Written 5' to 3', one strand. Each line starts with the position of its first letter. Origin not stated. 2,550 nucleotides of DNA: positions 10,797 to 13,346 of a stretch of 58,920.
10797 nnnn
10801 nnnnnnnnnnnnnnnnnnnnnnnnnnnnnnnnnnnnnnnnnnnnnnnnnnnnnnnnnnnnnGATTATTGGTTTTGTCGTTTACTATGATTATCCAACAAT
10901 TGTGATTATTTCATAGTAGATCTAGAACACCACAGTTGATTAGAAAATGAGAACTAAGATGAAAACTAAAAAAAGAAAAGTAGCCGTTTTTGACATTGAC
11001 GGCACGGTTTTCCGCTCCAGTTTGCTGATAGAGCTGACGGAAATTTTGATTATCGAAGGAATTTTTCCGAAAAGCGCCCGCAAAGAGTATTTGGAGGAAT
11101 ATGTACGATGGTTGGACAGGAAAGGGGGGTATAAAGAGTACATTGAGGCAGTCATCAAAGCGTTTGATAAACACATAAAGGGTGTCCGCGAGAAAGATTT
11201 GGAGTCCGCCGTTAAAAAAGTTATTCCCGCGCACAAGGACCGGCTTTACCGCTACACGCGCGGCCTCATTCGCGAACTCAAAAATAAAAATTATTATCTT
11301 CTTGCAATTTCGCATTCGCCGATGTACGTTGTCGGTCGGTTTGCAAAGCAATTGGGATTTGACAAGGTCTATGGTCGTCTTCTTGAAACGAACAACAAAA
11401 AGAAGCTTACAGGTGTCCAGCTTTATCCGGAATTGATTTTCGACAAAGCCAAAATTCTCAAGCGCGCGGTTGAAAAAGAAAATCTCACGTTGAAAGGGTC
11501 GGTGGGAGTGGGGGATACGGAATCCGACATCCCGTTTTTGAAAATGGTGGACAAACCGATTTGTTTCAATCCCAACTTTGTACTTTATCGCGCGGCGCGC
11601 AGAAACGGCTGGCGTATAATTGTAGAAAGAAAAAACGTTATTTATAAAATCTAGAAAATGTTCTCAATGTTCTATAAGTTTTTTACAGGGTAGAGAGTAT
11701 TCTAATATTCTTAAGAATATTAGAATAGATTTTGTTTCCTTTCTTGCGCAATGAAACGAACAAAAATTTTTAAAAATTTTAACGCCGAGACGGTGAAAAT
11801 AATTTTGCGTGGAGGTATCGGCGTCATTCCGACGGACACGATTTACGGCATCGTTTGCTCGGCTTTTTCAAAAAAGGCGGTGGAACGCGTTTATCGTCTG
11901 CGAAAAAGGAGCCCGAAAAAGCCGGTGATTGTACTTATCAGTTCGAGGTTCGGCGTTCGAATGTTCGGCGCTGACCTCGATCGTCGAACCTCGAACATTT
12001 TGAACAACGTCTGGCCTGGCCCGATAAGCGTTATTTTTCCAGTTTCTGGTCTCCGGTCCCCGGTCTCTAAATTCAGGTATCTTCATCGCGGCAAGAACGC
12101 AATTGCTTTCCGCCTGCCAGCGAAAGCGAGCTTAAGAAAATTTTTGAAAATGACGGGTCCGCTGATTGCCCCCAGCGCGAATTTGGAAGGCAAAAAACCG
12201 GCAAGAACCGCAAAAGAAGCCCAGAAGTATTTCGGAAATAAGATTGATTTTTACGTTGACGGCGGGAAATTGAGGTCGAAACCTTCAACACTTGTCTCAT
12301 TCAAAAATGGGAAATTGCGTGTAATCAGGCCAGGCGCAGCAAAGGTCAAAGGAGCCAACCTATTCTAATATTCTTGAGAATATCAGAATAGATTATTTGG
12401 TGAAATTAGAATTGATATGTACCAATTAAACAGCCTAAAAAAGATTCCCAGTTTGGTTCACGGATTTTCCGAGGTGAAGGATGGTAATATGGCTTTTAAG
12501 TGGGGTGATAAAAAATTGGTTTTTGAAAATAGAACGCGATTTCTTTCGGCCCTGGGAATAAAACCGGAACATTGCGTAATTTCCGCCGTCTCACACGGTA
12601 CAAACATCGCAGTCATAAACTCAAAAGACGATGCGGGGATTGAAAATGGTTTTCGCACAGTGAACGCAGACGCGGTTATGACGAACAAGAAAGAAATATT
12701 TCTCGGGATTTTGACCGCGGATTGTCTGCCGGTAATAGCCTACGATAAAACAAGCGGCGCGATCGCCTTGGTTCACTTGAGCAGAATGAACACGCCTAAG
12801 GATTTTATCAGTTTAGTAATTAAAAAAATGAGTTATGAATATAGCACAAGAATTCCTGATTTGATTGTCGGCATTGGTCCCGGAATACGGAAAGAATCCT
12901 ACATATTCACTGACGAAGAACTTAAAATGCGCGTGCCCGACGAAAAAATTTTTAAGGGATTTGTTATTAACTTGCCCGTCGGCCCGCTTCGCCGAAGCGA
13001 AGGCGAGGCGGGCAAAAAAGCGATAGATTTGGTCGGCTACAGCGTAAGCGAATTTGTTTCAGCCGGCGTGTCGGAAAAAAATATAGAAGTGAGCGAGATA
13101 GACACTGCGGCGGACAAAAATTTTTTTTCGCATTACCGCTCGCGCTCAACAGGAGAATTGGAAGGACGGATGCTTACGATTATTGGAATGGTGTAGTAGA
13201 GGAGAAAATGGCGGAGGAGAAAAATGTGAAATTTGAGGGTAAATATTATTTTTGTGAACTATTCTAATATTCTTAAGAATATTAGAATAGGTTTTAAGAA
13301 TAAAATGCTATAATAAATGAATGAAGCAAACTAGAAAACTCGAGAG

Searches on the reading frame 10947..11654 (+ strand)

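Call 29: search_protein_families(library=pfam, proteins=[window:10947-11654:+], max_evalue=0.001)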
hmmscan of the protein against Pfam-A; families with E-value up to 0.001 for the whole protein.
window:10947-11654:+ (235 aa): 3 families
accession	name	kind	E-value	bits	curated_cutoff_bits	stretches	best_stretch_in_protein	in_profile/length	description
PF12710.13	HAD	-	9.7e-19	69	27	1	13-199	1-189/189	haloacid dehalogenase-like hydrolase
PF00702.32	Hydrolase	-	1.9e-11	45.2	26.4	1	11-201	2-190/191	haloacid dehalogenase-like hydrolase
PF13419.12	HAD_2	-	0.0002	22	23.8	0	14-195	2-165/178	Haloacid dehalogenase-like hydrolase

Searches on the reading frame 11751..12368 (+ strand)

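Call 29: search_protein_families(library=pfam, proteins=[window:11751-12368:+], max_evalue=0.001)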
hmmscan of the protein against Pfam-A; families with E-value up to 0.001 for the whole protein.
window:11751-12368:+ (205 aa): 1 family
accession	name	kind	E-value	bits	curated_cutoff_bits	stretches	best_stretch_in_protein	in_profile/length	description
PF01300.24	Sua5_yciO_yrdC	-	2.9e-44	151.1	25.1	1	17-195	2-178/178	Telomere recombination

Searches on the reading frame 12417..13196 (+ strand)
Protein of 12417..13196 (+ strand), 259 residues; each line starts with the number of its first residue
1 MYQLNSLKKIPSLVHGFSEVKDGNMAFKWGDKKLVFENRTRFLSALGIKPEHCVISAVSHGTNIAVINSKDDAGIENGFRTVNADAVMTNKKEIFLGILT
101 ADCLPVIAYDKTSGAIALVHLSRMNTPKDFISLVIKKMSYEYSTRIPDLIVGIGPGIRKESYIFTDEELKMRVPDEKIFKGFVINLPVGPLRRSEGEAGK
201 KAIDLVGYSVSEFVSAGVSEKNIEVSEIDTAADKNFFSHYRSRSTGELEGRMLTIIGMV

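Call 30: search_protein_families(library=pfam, proteins=[window:12417-13196:+], max_evalue=0.001)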
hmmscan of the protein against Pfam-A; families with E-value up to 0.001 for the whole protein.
window:12417-13196:+ (259 aa): 1 family
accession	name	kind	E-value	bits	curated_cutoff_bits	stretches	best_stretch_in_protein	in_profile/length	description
PF02578.20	Cu-oxidase_4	-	2.6e-42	145.3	22.9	1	20-256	12-237/238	Multi-copper polyphenol oxidoreductase laccase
